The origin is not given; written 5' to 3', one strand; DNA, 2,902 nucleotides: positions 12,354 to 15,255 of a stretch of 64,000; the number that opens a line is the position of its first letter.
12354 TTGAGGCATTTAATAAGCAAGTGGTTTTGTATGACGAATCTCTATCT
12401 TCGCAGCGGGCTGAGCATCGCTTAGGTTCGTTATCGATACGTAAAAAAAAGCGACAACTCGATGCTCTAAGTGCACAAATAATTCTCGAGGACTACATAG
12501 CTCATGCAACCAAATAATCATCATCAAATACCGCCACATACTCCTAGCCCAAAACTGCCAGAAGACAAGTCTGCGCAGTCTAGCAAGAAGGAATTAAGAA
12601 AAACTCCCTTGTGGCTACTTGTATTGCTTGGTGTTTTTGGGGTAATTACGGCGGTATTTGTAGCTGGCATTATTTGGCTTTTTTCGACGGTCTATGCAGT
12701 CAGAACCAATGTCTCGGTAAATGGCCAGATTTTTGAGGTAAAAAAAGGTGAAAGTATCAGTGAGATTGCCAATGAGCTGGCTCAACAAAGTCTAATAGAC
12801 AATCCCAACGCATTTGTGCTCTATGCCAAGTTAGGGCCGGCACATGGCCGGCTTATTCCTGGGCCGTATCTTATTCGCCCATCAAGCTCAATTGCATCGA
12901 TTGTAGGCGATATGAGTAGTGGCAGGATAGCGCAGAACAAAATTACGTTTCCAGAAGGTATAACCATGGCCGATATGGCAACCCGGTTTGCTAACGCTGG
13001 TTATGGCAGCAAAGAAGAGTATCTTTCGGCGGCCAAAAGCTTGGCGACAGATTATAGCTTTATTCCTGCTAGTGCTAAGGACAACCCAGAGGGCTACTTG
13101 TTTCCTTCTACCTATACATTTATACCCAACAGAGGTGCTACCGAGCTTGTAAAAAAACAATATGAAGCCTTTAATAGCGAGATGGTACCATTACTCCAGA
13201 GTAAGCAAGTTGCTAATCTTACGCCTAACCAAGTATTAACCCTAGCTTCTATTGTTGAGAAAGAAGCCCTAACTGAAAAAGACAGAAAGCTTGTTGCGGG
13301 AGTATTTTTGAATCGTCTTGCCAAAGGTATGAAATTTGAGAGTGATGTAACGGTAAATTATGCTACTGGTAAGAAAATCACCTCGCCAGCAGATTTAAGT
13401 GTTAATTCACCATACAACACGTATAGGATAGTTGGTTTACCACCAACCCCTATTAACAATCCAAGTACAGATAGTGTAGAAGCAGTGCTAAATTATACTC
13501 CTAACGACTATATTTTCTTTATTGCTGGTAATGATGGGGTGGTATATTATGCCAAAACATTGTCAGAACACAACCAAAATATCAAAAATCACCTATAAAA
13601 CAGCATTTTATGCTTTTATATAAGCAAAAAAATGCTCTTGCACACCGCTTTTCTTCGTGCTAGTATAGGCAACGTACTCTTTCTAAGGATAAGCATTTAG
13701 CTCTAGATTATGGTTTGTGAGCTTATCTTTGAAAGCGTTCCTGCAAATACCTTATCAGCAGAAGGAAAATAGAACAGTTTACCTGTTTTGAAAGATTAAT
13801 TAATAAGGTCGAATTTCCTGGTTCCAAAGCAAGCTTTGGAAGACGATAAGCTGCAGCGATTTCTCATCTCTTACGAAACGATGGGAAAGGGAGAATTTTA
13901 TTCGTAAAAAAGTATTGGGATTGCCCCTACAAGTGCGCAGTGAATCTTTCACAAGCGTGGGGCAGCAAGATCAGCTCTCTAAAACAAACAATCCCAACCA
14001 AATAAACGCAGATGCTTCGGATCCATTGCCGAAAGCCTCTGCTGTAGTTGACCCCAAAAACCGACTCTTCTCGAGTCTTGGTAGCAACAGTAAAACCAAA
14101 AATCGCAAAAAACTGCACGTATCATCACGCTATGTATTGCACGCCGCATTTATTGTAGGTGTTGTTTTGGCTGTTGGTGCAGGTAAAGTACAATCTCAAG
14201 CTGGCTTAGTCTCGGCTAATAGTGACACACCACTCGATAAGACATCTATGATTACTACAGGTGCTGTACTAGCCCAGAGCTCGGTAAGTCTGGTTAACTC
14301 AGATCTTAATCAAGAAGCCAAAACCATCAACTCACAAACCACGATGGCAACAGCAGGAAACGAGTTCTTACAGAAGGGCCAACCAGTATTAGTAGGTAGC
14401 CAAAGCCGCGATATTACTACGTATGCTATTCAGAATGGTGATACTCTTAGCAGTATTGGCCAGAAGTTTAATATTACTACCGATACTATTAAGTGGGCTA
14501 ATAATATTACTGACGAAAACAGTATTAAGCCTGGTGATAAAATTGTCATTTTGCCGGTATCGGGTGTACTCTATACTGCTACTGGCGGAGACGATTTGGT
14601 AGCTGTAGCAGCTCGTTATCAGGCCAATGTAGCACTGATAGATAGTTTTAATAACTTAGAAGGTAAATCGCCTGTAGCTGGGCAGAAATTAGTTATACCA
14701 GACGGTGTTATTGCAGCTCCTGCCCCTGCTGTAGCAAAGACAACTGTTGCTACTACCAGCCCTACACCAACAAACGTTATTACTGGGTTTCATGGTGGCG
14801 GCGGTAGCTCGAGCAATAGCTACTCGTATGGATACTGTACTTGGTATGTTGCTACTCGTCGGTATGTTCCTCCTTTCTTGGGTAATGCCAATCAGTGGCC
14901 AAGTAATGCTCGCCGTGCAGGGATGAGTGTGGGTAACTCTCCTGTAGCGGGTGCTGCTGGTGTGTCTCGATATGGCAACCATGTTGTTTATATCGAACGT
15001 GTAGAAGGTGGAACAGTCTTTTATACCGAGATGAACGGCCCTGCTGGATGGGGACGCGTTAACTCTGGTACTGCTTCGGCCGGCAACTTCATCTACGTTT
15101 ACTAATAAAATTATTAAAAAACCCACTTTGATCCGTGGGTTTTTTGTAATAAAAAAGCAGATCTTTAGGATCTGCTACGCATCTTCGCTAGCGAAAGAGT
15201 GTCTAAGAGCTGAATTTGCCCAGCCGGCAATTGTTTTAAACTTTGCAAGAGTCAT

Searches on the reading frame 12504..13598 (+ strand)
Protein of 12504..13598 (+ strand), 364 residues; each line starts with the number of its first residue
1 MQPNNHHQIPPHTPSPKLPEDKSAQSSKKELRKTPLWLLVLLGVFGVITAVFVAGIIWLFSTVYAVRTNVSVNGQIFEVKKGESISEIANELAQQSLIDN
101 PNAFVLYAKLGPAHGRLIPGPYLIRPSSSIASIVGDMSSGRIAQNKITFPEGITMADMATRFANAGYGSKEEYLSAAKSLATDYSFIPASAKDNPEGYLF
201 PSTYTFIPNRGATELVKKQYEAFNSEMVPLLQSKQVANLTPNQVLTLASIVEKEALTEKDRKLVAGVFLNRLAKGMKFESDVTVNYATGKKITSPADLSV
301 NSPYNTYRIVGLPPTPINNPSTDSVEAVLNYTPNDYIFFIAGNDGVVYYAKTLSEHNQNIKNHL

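Call 41: search_protein_families(library=pfam, proteins=[window:12504-13598:+], max_evalue=0.001)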
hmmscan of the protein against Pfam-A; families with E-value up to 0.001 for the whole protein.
window:12504-13598:+ (364 aa): 1 family
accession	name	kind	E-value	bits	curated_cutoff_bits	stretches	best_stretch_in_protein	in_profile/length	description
PF02618.21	YceG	-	6.2e-80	269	32.4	1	77-361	1-274/275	YceG-like family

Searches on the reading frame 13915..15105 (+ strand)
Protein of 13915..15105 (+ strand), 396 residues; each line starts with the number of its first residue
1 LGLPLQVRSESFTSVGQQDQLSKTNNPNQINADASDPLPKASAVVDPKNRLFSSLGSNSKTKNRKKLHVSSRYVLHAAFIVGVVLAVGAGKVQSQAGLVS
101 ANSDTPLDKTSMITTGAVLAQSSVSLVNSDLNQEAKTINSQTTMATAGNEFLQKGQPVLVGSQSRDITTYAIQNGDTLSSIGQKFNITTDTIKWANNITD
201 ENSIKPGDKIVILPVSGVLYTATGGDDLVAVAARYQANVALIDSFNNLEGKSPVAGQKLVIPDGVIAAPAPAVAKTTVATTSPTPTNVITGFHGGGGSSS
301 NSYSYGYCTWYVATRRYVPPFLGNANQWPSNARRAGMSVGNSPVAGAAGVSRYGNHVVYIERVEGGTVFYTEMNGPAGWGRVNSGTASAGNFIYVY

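Call 41: search_protein_families(library=pfam, proteins=[window:13915-15105:+], max_evalue=0.001)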
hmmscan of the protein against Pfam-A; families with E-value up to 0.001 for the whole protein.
window:13915-15105:+ (396 aa): 5 families
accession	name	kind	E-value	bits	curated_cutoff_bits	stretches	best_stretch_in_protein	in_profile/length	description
PF01476.26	LysM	-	7.9e-18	64.6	20.9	2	170-212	1-42/43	LysM domain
PF05257.22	CHAP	-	8.8e-12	45.8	26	1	300-374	3-81/81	CHAP domain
PF23473.1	LysM3_LYK4_5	-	4e-08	33.6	29.3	1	169-206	4-40/48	LYK4/5 LysM3 domain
PF23446.1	LysM1_NFP_LYK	-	1.1e-06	29.8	36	0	176-216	16-56/60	NFP/LYK LysM1 domain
PF23577.1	LysM_RLK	-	9.9e-05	22.7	27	0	168-193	1-26/44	LysM domain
